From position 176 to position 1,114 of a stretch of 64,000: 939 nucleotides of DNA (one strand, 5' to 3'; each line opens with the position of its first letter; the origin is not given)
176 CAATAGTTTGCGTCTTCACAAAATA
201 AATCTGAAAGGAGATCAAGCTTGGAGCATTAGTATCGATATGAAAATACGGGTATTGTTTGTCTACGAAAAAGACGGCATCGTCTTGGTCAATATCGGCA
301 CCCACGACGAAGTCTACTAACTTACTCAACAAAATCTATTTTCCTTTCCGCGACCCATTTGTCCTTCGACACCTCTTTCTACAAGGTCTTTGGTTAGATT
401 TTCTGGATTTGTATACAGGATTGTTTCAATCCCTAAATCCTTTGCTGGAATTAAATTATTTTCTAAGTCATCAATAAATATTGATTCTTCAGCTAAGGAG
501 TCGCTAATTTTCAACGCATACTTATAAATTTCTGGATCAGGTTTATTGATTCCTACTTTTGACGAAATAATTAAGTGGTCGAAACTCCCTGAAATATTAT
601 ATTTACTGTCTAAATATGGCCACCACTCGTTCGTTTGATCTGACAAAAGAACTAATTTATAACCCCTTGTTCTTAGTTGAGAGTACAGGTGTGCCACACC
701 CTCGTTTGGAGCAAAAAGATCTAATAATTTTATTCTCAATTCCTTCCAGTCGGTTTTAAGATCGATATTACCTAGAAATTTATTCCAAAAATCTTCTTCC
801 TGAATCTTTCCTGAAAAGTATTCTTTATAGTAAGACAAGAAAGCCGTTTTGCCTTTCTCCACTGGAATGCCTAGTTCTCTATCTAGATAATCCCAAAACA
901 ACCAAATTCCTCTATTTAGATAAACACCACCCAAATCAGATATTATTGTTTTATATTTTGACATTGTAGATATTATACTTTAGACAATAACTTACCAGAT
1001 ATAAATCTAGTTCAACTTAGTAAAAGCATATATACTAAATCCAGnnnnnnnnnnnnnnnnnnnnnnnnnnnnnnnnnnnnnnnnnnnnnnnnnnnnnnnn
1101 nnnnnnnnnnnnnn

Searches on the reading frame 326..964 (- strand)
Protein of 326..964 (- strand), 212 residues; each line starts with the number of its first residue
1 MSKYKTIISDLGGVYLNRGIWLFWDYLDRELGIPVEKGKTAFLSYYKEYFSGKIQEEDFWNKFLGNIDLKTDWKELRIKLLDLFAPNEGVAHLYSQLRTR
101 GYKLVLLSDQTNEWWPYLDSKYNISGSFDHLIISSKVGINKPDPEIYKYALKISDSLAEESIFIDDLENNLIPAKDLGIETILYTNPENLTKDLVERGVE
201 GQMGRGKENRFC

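Call 96: search_protein_families(library=pfam, alignment_id=A8, max_evalue=0.00001)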
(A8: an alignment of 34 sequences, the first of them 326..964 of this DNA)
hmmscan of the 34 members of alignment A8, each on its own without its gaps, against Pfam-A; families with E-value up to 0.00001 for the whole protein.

A. member 1, window:326-964:- (212 aa): 2 families
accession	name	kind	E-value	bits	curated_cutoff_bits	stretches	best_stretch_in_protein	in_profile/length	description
PF13419.12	HAD_2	-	2.9e-13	50.8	23.8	1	68-183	61-177/178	Haloacid dehalogenase-like hydrolase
PF00702.32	Hydrolase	-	4.6e-13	50.4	26.4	1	53-178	55-191/191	haloacid dehalogenase-like hydrolase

B. families by the number of members that match (of 34 scanned): 36 families (the first 25 are shown)
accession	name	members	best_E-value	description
PF00293.34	NUDIX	2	3.5e-23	NUDIX domain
PF05973.20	Gp49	2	1.9e-19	Phage derived protein Gp49-like (DUF891)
PF13419.12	HAD_2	2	2.7e-15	Haloacid dehalogenase-like hydrolase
PF01381.28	HTH_3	2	5.2e-14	Helix-turn-helix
PF00702.32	Hydrolase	2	4.6e-13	haloacid dehalogenase-like hydrolase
PF02498.22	Bro-N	2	1.3e-12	BRO family, N-terminal domain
PF12844.13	HTH_19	2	5.1e-12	Helix-turn-helix domain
PF01411.24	tRNA-synt_2c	1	5.6e-108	tRNA synthetases class II (A)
PF02618.21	YceG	1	1.3e-74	YceG-like family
PF09587.15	PGA_cap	1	5.1e-67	Bacterial capsule synthesis protein PGA_cap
PF01580.24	FtsK_SpoIIIE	1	8.8e-62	FtsK/SpoIIIE family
PF00177.27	Ribosomal_S7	1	6.9e-53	Ribosomal protein S7p/S5e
PF00572.24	Ribosomal_L13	1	1.7e-40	Ribosomal protein L13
PF22505.1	RNase_J_b_CASP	1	6.7e-35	Ribonuclease J, beta-CASP domain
PF00164.32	Ribosom_S12_S23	1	2.6e-34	Ribosomal protein S12/S23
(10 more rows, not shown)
